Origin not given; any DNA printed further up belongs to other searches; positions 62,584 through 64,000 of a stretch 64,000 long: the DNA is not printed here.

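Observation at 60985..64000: CitE-like lyase, MoxR-type AAA+ (CoxD-like), VWA (CoxE-like) and rubredoxin in one tight co-directional block without a visible client enzyme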

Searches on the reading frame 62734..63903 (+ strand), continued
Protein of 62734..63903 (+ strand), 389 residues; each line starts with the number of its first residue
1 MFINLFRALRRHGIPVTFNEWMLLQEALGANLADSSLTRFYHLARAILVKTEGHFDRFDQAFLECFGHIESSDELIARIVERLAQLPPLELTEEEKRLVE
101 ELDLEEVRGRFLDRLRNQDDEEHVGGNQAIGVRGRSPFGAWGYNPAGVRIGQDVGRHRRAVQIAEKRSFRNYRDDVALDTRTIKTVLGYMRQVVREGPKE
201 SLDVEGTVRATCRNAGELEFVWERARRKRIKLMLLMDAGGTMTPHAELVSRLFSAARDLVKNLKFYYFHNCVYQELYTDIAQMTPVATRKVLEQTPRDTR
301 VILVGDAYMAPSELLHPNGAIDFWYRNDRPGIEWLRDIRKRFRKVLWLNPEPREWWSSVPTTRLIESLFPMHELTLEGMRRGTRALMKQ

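Call 20: get_annotated_region(hit=H3, flank=7000)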
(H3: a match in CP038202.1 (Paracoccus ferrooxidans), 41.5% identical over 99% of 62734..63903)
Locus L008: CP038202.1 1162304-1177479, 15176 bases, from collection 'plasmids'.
description: Paracoccus ferrooxidans strain NCCB 100066 plasmid pFER4, complete sequence
organism: Paracoccus ferrooxidans (NCBI taxid 327104)
taxonomy: Bacteria; Pseudomonadota; Alphaproteobacteria; Rhodobacterales; Paracoccaceae; Paracoccus; Paracoccus ferrooxidans
host: -; source: single cell,bioreactor; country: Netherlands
typing (MOB-suite, as given by PLSDB): non-mobilizable; replicon rep_cluster_746; mating-pair formation MPF_T
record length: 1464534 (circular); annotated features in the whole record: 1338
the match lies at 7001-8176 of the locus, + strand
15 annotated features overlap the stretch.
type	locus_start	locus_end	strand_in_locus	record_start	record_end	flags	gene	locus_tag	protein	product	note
CDS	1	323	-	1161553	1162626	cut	-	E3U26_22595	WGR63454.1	cysteine desulfurase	-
CDS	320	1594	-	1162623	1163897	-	coaBC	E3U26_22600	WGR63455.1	bifunctional phosphopantothenoylcysteine decarboxylase/phosphopantothenate--cysteine ligase CoaBC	-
CDS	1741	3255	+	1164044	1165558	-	-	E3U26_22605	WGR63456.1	ATP-binding protein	-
CDS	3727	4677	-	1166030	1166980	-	gshB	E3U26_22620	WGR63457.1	glutathione synthase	-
CDS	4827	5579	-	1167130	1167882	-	-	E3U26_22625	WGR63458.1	RlmE family RNA methyltransferase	-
CDS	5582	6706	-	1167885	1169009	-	-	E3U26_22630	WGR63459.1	Ppx/GppA family phosphatase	-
CDS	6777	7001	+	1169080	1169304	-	-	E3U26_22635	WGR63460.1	hypothetical protein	-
CDS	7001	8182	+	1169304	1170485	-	-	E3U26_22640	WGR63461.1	VWA domain-containing protein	-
CDS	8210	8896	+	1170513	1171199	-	-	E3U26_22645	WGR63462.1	peptidase M48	-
CDS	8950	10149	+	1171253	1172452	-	-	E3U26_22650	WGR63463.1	hypothetical protein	-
CDS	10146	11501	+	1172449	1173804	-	-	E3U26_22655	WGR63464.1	cytochrome P450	-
CDS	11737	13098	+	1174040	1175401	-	-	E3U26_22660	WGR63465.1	aminotransferase class III-fold pyridoxal phosphate-dependent enzyme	-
CDS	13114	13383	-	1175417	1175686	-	-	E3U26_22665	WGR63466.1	DUF3572 family protein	-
CDS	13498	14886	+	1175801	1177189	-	-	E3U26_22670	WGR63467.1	diguanylate cyclase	-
CDS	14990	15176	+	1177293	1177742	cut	-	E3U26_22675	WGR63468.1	DUF983 domain-containing protein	-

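Call 21: get_annotated_region(hit=H6, flank=7000)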
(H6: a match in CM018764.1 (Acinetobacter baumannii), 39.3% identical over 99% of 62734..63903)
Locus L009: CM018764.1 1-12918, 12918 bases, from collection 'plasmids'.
description: Acinetobacter baumannii strain ABIQM1 plasmid unnamed, complete sequence, whole genome shotgun sequence
organism: Acinetobacter baumannii (NCBI taxid 470)
taxonomy: Bacteria; Pseudomonadota; Gammaproteobacteria; Moraxellales; Moraxellaceae; Acinetobacter; Acinetobacter baumannii
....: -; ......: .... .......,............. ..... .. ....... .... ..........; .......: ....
typing (MOB-suite, as given by PLSDB): non-mobilizable
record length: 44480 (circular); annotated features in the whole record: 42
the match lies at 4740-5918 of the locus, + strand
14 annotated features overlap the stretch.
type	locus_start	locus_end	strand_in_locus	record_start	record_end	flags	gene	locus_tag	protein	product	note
CDS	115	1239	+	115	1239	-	-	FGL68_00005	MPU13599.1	ribonuclease D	-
CDS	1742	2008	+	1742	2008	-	-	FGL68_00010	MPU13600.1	hypothetical protein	-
CDS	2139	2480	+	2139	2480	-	-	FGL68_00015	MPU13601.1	hypothetical protein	-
CDS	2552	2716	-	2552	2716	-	-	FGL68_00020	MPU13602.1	hypothetical protein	-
CDS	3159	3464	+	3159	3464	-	-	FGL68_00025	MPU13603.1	YcgL domain-containing protein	-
CDS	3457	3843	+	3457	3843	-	-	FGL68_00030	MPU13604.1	hypothetical protein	-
CDS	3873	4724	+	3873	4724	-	-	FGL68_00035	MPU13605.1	AAA family ATPase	-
CDS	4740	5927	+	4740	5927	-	-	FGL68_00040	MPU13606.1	VWA domain-containing protein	-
CDS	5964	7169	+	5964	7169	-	trpB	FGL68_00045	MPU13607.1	tryptophan synthase subunit beta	-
CDS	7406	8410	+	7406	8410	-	prmB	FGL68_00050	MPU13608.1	50S ribosomal protein L3 N(5)-glutamine methyltransferase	-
CDS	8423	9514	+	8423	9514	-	aroC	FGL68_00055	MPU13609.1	chorismate synthase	-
CDS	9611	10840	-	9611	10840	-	-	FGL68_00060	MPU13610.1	diguanylate cyclase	-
CDS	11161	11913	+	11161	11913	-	-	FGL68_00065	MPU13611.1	iron-containing redox enzyme family protein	-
CDS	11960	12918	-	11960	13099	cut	-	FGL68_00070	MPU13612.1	transcriptional regulator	-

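Call 22: get_annotated_region(hit=H11, flank=7000)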
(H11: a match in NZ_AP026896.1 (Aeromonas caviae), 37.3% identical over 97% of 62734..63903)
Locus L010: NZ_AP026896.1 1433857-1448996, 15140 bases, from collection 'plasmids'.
description: Aeromonas caviae strain KAM479 plasmid pKAM479_3, complete sequence
organism: Aeromonas caviae (NCBI taxid 648)
taxonomy: Bacteria; Pseudomonadota; Gammaproteobacteria; Aeromonadales; Aeromonadaceae; Aeromonas; Aeromonas caviae
host: -; source: Microbe; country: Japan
typing (MOB-suite, as given by PLSDB): non-mobilizable
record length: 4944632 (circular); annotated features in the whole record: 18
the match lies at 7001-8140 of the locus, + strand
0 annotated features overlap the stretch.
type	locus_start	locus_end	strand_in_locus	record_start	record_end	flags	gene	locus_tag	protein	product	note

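Call 23: get_annotated_region(hit=H13, flank=7000)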
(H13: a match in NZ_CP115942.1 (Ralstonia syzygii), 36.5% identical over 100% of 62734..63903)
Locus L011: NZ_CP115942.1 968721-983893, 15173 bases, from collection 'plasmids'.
description: Ralstonia syzygii strain BDBR229 plasmid pmega, complete sequence
organism: Ralstonia syzygii (NCBI taxid 28097)
taxonomy: Bacteria; Pseudomonadota; Betaproteobacteria; Burkholderiales; Burkholderiaceae; Ralstonia; Ralstonia syzygii
host: -; source: Musa sp.; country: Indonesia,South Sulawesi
typing (MOB-suite, as given by PLSDB): non-mobilizable
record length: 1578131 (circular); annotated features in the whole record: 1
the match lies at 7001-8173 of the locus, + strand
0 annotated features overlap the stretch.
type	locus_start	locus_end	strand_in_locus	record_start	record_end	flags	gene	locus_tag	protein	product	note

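Call 26: find_related_loci(query=A1, collection=genome_contigs, flank=8000)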
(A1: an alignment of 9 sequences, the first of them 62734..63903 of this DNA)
Query A1 (389 aa) in genome_contigs; peptide patterns used: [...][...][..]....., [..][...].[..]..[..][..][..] (x = any residue, [..] = any of these).
600 stretches matched a pattern (row limit reached: there are more); 595 encode a relative of the query (tblastn E <= 1e-3); the best 80 are kept; 80 distinct loci.
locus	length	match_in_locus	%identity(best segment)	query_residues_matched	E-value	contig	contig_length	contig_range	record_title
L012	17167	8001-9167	90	1-389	0e+0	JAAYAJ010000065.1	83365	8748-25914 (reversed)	MAG: Acidobacteria bacterium isolate AS06rmzACSIP_118 274106_AS06, whole genome shotgun sequence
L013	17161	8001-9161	55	1-387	9e-146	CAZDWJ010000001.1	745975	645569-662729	MAG TPA_asm: uncultured Leptospira sp. isolate binchicken_co40_101 genome assembly, contig: NODE_3_length_745975_cov_9.5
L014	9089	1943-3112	53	1-387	7e-142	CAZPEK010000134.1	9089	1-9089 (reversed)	MAG TPA_asm: uncultured Leptospirales bacterium isolate binchicken_co42_271 genome assembly, contig: NODE_13205_length_9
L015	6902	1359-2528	49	1-387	2e-134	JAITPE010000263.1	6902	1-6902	MAG: Spirochaetia bacterium isolate Po218_bin96 k119_3789098, whole genome shotgun sequence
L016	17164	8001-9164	50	1-387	1e-109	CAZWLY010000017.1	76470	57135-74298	MAG TPA_asm: uncultured Thermodesulfobacteriota bacterium isolate SRP338002_co1_113 genome assembly, contig: NODE_320_le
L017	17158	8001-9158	43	1-387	2e-104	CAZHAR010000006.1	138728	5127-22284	MAG TPA_asm: uncultured Planctomycetota bacterium isolate binchicken_co248_743 genome assembly, contig: NODE_68_length_1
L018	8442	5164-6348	43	1-389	1e-102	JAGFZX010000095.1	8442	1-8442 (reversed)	MAG: Bacillota bacterium isolate CTSoil_075 scaffold_1872, whole genome shotgun sequence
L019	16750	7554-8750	43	1-387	1e-100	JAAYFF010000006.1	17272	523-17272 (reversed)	MAG: Bacillota bacterium isolate AS07pgkLD_49 11062_AS07, whole genome shotgun sequence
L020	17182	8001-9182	42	1-386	6e-99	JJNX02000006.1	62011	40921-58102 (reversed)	Peptococcaceae bacterium SCADC1_2_3 contig_6, whole genome shotgun sequence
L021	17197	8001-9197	43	1-387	8e-96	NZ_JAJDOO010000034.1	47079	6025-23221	Desulfosporosinus sp. SRJS8 NODE_34_length_47079_cov_51.109710, whole genome shotgun sequence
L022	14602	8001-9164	43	1-386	1e-95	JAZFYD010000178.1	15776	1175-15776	MAG: Planctomycetota bacterium isolate MT5bin.14 MT5bin.14_178, whole genome shotgun sequence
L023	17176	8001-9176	42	1-388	4e-93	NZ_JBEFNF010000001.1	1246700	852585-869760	Salicola sp. Rm-C-2C1-2 N3_1, whole genome shotgun sequence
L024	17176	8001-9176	42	1-388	3e-93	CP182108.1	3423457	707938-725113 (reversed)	Halomonadaceae bacterium KBTZ08 chromosome, complete genome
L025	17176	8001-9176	43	1-388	2e-92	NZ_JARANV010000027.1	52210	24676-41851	Halomonas sp. 25-S5 contig_27, whole genome shotgun sequence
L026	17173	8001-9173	42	1-388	2e-92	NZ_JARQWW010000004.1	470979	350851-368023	Caulobacter segnis strain FS NODE_4_length_470979_cov_160.679483, whole genome shotgun sequence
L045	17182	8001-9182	42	1-388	3e-88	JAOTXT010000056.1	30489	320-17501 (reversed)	MAG: Paracoccaceae bacterium isolate 21_Jan_SF_Bin22 21_Jan_SF_Bin22_scaffold_760_c1, whole genome shotgun sequence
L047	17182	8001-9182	41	1-388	1e-87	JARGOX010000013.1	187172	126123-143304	MAG: Rhizobiaceae bacterium isolate bin_ji_oxhcr1.012 NODE_67_length_187172_cov_16.178461, whole genome shotgun sequence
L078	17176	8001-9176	38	1-388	5e-86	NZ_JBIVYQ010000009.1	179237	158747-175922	Pseudomonas sp. NPDC090233 NPDC090233_182_B7.ctg-0009, whole genome shotgun sequence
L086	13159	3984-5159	41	1-386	1e-85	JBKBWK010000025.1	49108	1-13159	MAG: Paracoccaceae bacterium isolate 21H_023.bin.59 NODE_25_length_49108_cov_18.739512, whole genome shotgun sequence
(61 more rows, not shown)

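Call 30: find_encoding_contigs(protein=P0007, flank=6000, max_places=1)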
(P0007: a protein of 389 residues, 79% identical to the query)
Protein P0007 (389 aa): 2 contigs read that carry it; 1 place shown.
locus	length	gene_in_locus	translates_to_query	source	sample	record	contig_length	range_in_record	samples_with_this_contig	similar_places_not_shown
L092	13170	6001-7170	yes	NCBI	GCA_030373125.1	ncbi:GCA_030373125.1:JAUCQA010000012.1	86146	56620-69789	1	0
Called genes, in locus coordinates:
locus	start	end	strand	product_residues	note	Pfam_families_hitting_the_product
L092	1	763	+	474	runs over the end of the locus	PF01565:FAD_binding_4, PF02913:FAD-oxidase_C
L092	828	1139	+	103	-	-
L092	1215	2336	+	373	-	PF08331:QueG_DUF1730, PF12838:Fer4_7 (faint), PF13484:Fer4_16, PF03130:HEAT_PBS (faint), PF13646:HEAT_2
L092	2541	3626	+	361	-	PF00989:PAS (weak), PF08448:PAS_4, PF13188:PAS_8 (weak), PF13426:PAS_9, PF00990:GGDEF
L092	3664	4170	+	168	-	PF18902:DUF5658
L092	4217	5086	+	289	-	PF03328:HpcH_HpaI, PF22484:DUF6986 (weak), PF15617:C-C_Bond_Lyase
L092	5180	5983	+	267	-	PF00158:Sigma54_activat (faint), PF13401:AAA_22 (weak), PF00004:AAA, PF07724:AAA_2, PF07728:AAA_5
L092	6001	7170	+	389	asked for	PF05762:VWA_CoxE (weak)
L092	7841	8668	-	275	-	-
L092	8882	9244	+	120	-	PF22636:FlK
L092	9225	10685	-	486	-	PF00474:SSF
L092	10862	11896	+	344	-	PF13624:SurA_N_3, PF13623:SurA_N_2, PF13145:Rotamase_2, PF13616:Rotamase_3, PF00639:Rotamase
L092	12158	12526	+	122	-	PF08239:SH3_3 (weak)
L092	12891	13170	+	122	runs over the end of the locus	PF05973:Gp49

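Call 31: find_encoding_contigs(protein=P0035, flank=6000, max_places=1)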
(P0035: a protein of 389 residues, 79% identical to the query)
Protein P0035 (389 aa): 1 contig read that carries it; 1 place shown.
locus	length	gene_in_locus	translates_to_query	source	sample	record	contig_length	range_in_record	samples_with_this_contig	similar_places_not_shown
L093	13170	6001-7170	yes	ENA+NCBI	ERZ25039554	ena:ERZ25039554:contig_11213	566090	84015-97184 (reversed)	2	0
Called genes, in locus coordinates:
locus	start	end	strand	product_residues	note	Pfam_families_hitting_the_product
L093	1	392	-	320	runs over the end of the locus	PF00106:adh_short (weak), PF01073:3Beta_HSD, PF01370:Epimerase, PF02719:Polysacc_synt_2, PF04321:RmlD_sub_bind (weak), PF07993:NAD_binding_4 (faint), PF13460:NAD_binding_10, PF16363:GDP_Man_Dehyd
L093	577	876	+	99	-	-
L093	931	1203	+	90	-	PF00180:Iso_dh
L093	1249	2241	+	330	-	PF00756:Esterase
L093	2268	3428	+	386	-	PF08331:QueG_DUF1730, PF13237:Fer4_10 (faint), PF00037:Fer4 (faint), PF12837:Fer4_6 (faint), PF12838:Fer4_7 (faint), PF13484:Fer4_16, PF03130:HEAT_PBS (faint), PF13646:HEAT_2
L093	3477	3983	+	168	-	PF18902:DUF5658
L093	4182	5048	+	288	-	PF03328:HpcH_HpaI, PF15617:C-C_Bond_Lyase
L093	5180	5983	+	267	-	PF00158:Sigma54_activat (faint), PF13401:AAA_22 (weak), PF00004:AAA, PF07724:AAA_2, PF07728:AAA_5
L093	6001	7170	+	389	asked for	PF05762:VWA_CoxE (faint)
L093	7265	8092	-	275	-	-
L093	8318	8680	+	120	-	PF22636:FlK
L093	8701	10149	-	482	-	PF00474:SSF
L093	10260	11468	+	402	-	PF13623:SurA_N_2 (weak), PF13624:SurA_N_3, PF13145:Rotamase_2, PF13616:Rotamase_3, PF00639:Rotamase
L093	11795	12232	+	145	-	-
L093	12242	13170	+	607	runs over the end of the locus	-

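Call 32: find_encoding_contigs(protein=P0110, flank=6000, max_places=1)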
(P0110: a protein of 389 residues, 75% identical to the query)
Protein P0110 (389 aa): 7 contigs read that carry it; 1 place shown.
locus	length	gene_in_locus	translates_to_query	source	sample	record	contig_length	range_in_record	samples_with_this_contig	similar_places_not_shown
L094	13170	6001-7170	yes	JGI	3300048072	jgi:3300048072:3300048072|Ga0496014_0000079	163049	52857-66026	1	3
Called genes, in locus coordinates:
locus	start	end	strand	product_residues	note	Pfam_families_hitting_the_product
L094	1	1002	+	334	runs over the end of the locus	PF00756:Esterase, PF00561:Abhydrolase_1 (weak), PF12146:Hydrolase_4 (weak)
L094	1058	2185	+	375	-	PF08331:QueG_DUF1730, PF13187:Fer4_9 (faint), PF12838:Fer4_7 (faint), PF13484:Fer4_16, PF13646:HEAT_2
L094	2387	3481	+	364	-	PF00989:PAS (faint), PF08448:PAS_4, PF13188:PAS_8 (faint), PF13426:PAS_9, PF00990:GGDEF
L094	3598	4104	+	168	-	PF18902:DUF5658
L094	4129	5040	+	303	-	PF03328:HpcH_HpaI, PF15617:C-C_Bond_Lyase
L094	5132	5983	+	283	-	PF00158:Sigma54_activat (faint), PF07724:AAA_2, PF07728:AAA_5, PF13401:AAA_22 (weak), PF00004:AAA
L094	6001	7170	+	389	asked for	PF05762:VWA_CoxE (weak)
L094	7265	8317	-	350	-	-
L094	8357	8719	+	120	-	PF22636:FlK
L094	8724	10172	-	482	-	PF00474:SSF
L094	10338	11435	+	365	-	PF13624:SurA_N_3, PF09312:SurA_N (weak), PF13623:SurA_N_2 (weak), PF13145:Rotamase_2, PF13616:Rotamase_3, PF00639:Rotamase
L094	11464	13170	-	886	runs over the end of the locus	PF02585:PIG-L, PF10633:NPCBM_assoc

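Call 60: search_protein_families(library=padloc, proteins=[window:62734-63903:+], max_evalue=0.001)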
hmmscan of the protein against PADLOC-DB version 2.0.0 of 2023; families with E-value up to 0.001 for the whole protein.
window:62734-63903:+ (389 aa): 0 families

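Call 62: predict_structure(alignment_id=A2)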
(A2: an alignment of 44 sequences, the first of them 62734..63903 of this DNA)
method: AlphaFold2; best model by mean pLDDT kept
length: 389 residues; sequences in the alignment: 44
mean_pLDDT: 51.3   pTM: 0.43
mean pLDDT of the five models: 51.3, 46.3, 42.2, 40.1, 33.6
residues with pLDDT >= 90: 0; 70-90: 87; 50-70: 108; < 50: 194
segments of 3 or more residues with pLDDT < 50: 31-35, 68-76, 78-80, 86-92, 101-218, 239-241, 270-284, 308-330
pLDDT, mean of each block of 10 residues (from residue 1): 72 70 58 48 62 62 56 45 44 49 42 37 27 26 25 26 23 25 32 31 32 39 72 69 50 56 68 44 54 84 63 35 35 70 83 70 77 71 70
secondary structure, 60 per line:
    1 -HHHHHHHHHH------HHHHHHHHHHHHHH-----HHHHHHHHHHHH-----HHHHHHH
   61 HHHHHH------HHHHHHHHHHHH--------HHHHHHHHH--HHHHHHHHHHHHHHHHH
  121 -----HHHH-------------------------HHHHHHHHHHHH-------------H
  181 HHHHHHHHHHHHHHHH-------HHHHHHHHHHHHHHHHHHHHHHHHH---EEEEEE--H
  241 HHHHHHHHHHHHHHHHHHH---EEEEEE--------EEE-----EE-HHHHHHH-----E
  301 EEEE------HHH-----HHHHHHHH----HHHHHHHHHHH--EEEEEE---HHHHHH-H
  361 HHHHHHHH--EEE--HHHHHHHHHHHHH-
elements in order: H2-11 H18-31 H37-48 H54-66 H73-84 H93-101 H104-120 H126-129 H155-166 H180-196 H204-228 E232-237 H240-259 E263-268 E277-279 H288-294 E300-304 H319-326 H331-341 E344-349 H353-358 H360-368 E371-373 H376-388
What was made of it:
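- Tried and rejected: The first AF2 run, with a shallow MSA of 75-100% identity, failed (pLDDT 51, call 62).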

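Call 66: search_solved_structures(query=A3, max_evalue=1)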
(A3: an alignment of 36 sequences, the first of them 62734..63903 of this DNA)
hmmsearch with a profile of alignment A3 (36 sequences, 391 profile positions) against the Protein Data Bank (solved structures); distinct sequences matched with E-value up to 1: 0.

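Call 67: find_homologous_proteins(query=A3, max_evalue=1e-20)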
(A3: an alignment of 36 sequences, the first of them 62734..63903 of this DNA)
Query A3 (36 sequences) (389 aa, profile of the alignment): 7981 proteins with E <= 1e-20 among 8000 candidates; the best 120 are listed.
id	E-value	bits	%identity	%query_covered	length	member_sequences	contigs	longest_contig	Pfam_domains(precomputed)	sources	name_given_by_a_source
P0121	1.1e-210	718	-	-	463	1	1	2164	PF05762.21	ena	-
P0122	8.8e-199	678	-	-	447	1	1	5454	PF05762.21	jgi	-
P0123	3.2e-197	673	43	99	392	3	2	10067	PF05762.21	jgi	-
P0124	3.9e-197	673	41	99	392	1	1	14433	PF05762.21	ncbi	-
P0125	8.0e-197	672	42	99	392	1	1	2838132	PF05762.21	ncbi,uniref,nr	ncbi:vWA domain-containing protein [Sneathiella limimaris]|uniref:vWA domain-containing protein n=1 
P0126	9.1e-197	672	42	99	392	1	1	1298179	PF05762.21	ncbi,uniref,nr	ncbi:VWA domain-containing protein [Sneathiella sp. P13V-1]|uniref:vWA domain-containing protein n=1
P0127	1.7e-196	671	42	99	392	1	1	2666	PF05762.21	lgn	-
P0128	2.6e-195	667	41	99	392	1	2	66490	PF05762.21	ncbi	-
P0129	2.7e-195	667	41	99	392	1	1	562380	PF05762.21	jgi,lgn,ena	-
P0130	3.0e-195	667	41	99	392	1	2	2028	PF05762.21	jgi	jgi:uncharacterized protein with von Willebrand factor type A (vWA) domain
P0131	4.4e-195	666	41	99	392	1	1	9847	PF05762.21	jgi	-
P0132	5.7e-195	666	41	99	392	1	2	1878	PF05762.21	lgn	-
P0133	5.9e-195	666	40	99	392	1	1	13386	PF05762.21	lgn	-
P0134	8.1e-195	665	-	-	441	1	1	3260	PF05762.21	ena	-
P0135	8.5e-195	665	41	99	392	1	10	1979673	PF05762.21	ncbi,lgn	-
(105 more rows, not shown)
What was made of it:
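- More than 7900 clusters at 90% identity score E<=1e-20 (call 67).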
